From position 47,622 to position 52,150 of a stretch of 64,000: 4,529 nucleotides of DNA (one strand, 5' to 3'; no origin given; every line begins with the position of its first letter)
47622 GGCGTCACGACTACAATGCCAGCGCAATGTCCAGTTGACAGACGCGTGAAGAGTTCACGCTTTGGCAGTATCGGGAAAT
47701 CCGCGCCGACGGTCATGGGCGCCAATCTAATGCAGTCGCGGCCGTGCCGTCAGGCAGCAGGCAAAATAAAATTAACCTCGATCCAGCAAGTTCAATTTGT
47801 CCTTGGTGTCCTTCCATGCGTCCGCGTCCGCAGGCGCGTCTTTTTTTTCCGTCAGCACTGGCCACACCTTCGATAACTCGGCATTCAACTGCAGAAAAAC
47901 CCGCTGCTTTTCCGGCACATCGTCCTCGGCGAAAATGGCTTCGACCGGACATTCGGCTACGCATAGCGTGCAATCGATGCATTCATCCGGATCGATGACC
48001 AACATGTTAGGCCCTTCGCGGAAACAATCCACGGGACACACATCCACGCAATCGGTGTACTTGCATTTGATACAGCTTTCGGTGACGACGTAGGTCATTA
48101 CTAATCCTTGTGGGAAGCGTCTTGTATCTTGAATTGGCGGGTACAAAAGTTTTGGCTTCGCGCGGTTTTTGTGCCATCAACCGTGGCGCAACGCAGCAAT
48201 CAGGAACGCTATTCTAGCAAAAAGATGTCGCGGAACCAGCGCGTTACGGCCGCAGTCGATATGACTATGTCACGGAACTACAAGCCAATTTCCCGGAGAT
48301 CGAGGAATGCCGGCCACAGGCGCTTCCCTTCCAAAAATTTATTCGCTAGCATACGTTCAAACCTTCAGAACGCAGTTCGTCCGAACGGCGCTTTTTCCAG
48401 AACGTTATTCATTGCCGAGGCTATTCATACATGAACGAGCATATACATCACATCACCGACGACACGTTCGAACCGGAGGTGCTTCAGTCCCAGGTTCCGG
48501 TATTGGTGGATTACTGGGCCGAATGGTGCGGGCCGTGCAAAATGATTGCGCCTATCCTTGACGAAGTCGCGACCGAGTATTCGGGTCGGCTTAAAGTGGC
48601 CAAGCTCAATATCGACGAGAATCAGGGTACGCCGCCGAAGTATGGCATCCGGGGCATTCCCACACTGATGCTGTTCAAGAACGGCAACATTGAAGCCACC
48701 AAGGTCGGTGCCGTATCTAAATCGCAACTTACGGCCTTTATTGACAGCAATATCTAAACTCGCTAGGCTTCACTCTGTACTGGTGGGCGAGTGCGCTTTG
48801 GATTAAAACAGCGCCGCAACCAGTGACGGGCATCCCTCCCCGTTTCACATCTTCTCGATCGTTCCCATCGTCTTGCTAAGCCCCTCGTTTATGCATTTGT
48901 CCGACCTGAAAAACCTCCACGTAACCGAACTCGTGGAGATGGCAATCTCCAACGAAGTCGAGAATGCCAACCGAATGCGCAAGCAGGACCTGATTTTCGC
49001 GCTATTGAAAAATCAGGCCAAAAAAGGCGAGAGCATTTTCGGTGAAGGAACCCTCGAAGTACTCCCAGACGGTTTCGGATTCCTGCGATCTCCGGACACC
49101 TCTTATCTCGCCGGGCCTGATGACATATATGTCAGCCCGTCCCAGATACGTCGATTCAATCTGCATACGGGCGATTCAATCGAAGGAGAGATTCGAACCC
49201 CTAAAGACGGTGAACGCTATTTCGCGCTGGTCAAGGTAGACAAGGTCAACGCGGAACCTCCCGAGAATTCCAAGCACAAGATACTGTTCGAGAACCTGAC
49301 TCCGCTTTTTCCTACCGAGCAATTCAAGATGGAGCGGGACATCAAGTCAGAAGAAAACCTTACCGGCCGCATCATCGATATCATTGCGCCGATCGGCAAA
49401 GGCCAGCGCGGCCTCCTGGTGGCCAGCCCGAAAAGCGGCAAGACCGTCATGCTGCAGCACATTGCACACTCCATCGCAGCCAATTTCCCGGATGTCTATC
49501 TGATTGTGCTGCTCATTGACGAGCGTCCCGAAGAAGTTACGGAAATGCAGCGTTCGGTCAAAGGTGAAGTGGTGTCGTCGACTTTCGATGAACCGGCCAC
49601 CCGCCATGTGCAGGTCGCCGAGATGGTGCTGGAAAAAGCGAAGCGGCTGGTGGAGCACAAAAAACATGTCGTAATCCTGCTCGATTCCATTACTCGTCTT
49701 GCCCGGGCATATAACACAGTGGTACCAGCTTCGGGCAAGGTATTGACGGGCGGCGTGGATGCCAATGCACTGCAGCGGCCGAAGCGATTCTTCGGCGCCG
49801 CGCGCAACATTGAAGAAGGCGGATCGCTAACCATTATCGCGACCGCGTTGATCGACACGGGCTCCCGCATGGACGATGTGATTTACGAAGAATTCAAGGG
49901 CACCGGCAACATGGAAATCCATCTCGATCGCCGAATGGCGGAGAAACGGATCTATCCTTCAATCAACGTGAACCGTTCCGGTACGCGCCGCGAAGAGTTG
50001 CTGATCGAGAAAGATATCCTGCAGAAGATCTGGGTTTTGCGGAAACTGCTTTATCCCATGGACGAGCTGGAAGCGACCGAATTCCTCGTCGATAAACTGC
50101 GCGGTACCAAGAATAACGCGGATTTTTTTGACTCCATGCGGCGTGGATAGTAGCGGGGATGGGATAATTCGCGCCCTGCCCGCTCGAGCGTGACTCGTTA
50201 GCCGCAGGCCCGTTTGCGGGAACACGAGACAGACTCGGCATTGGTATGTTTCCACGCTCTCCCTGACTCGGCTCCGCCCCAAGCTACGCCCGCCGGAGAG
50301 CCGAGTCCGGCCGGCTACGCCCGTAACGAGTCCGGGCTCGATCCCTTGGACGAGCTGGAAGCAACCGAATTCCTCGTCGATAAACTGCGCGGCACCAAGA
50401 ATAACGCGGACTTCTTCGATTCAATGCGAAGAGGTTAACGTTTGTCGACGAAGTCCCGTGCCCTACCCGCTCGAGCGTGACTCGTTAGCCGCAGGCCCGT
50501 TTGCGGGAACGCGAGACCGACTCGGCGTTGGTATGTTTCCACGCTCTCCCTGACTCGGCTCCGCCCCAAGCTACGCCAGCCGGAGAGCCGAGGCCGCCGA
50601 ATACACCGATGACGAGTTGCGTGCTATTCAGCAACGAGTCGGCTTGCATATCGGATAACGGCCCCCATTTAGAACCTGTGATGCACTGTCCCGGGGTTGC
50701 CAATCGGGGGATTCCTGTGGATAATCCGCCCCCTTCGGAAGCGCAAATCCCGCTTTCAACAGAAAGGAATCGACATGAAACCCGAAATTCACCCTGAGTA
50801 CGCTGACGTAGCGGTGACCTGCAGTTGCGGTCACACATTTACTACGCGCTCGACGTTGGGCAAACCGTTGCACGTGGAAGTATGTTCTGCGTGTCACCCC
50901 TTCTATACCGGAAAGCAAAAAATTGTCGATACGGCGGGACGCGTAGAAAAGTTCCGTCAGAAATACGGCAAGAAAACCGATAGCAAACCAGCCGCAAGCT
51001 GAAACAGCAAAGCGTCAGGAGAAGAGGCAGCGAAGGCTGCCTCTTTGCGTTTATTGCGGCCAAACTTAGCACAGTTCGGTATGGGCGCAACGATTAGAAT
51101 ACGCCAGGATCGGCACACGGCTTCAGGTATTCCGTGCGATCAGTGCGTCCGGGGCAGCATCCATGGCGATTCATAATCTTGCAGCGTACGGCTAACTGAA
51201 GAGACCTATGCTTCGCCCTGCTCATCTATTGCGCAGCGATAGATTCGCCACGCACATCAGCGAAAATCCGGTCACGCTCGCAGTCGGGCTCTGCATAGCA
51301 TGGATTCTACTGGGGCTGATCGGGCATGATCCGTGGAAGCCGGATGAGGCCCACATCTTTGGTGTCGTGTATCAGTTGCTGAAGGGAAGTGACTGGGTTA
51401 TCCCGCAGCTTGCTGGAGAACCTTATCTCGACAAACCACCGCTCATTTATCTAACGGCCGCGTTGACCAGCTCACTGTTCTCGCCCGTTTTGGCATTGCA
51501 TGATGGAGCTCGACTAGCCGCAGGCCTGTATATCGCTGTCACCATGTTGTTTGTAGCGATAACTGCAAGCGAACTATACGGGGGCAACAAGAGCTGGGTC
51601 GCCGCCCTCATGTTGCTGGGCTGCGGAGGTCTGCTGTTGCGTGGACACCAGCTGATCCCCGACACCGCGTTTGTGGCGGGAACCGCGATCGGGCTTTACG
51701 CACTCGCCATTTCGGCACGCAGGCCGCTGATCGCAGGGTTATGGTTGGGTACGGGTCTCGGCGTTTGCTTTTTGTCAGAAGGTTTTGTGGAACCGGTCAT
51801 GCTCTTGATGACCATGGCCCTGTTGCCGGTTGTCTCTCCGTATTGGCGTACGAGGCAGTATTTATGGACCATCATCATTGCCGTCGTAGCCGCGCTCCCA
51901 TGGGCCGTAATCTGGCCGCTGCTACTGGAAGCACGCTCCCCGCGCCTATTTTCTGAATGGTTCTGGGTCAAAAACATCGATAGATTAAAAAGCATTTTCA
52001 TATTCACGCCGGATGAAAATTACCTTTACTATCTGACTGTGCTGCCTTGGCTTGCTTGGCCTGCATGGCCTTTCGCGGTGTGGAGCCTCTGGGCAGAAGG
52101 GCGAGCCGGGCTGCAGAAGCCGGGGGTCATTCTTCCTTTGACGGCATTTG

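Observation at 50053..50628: Tandem ~287-bp heteroduplication of the rho 3' end and its downstream element, with a mosaic identity pattern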

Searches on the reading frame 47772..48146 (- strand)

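Call 64: search_protein_families(library=pfam, proteins=[window:47772-48146:-])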
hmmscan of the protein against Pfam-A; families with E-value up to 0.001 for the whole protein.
window:47772-48146:- (124 aa): 13 families
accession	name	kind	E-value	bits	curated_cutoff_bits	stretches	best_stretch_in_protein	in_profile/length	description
PF11953.13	DUF3470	-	2.5e-19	69.4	23.2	1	83-123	2-42/42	Domain of unknown function (DUF3470)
PF13237.11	Fer4_10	-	3.9e-10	39.9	25.5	2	20-67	4-53/53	4Fe-4S dicluster domain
PF00037.32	Fer4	-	5.1e-09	36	21.1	1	50-71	2-23/24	4Fe-4S binding domain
PF12797.12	Fer4_2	-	4.3e-08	33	24.5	1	49-68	3-22/22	4Fe-4S binding domain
PF13484.11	Fer4_16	-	8.4e-08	33.3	30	1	55-97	1-43/66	4Fe-4S double cluster binding domain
PF12837.12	Fer4_6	-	9.9e-08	32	25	1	50-71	3-24/24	4Fe-4S binding domain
PF14697.11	Fer4_21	-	5.1e-07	30.2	35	2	22-71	5-57/59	4Fe-4S dicluster domain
PF12838.12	Fer4_7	-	8.6e-07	29.8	27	1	24-70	1-52/52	4Fe-4S dicluster domain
PF13183.11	Fer4_8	-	3.2e-06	28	27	1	54-78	3-28/68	4Fe-4S dicluster domain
PF13187.11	Fer4_9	-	8.4e-06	26.2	27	1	25-71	2-52/52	4Fe-4S dicluster domain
PF13534.11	Fer4_17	-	2.8e-05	25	22.2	0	55-89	1-31/61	4Fe-4S dicluster domain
PF12800.12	Fer4_4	-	0.00013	22.4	24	0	53-68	1-16/17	4Fe-4S binding domain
PF13370.11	Fer4_13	-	0.00038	21.5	24.5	1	51-85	1-33/58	4Fe-4S single cluster domain of Ferredoxin I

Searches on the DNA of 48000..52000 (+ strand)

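Call 5: search_rna_families(source=window, start=48000, end=52000, threshold=evalue, max_evalue=1, show_alignments=3)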
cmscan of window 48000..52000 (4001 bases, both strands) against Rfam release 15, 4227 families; matches with E-value up to 1: 1.
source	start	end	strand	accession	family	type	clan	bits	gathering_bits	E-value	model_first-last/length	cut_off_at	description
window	50922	51045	+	RF00195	RsmY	Gene; sRNA;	CL00106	17.9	57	0.29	1-121/121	no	RsmY RNA family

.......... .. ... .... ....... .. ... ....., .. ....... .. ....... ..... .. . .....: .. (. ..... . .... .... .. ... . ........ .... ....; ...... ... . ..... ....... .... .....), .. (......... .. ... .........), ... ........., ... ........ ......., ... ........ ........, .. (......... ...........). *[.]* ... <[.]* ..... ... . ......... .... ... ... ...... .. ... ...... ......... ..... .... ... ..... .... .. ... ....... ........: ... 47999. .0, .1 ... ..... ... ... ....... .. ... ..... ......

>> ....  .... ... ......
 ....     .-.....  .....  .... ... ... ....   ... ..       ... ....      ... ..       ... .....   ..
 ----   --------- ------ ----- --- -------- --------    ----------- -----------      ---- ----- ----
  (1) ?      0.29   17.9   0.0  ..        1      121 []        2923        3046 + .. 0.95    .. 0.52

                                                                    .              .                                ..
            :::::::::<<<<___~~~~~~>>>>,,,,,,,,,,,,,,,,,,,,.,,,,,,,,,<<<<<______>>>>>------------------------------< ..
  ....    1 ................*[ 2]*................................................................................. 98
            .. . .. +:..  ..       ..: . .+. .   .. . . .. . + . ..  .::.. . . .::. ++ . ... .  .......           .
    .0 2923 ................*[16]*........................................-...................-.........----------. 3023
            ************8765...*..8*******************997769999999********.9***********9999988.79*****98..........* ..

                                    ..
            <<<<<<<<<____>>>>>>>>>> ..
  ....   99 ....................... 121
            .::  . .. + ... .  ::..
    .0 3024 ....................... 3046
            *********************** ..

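Call 46: search_dna_similar(query=window:50151-50775:+, collection=plasmids, mode=distant, max_evalue=0.01, max_rows=15)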
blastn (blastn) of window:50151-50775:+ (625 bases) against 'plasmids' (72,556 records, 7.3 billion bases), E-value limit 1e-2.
No match.

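Call 77: search_rna_families(sources=[L099, L118, L107, L032], threshold=evalue, max_evalue=1)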
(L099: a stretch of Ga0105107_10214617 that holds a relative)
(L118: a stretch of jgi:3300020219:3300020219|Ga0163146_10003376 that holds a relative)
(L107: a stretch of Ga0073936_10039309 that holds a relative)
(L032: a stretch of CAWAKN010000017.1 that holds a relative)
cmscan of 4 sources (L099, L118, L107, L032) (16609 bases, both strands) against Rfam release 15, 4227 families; matches with E-value up to 1: 0.
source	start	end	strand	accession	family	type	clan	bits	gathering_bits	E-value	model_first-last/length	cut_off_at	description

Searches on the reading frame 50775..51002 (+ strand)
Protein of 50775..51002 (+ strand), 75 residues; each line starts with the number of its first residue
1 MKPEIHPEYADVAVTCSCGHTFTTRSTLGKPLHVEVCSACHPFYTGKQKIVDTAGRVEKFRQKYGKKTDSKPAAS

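Call 49: find_encoding_contigs(protein=window:50775-51002:+, flank=3000, max_places=10)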
Protein window:50775-51002:+ (75 aa): 8 contigs read that carry it; 8 places shown.
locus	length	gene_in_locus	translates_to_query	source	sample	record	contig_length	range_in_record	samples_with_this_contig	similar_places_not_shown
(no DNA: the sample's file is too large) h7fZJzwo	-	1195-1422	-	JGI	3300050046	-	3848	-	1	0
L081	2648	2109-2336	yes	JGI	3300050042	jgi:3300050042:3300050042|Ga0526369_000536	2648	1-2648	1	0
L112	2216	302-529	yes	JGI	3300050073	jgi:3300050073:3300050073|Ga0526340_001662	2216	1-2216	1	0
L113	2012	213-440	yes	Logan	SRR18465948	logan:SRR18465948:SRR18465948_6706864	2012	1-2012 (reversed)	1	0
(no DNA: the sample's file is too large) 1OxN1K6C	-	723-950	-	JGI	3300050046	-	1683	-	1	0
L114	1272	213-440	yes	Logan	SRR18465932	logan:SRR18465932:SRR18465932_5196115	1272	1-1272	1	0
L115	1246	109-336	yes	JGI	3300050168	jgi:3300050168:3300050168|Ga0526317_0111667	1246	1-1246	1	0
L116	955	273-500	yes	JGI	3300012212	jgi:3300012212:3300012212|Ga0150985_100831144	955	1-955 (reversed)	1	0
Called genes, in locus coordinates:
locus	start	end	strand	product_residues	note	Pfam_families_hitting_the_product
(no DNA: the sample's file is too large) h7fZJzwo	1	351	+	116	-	?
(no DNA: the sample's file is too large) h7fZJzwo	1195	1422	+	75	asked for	PF01197:Ribosomal_L31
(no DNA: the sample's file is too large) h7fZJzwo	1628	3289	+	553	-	-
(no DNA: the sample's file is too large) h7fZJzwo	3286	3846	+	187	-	?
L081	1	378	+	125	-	?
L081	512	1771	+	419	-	PF07498:Rho_N, PF07497:Rho_RNA_bind, PF00006:ATP-synt_ab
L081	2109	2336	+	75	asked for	PF01197:Ribosomal_L31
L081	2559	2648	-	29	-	?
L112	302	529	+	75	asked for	PF01197:Ribosomal_L31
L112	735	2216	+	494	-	?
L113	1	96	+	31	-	?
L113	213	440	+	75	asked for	PF01197:Ribosomal_L31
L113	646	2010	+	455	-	?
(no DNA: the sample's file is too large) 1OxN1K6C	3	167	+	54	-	?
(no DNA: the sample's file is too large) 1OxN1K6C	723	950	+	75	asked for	PF01197:Ribosomal_L31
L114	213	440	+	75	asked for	PF01197:Ribosomal_L31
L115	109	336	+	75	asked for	PF01197:Ribosomal_L31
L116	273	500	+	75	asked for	PF01197:Ribosomal_L31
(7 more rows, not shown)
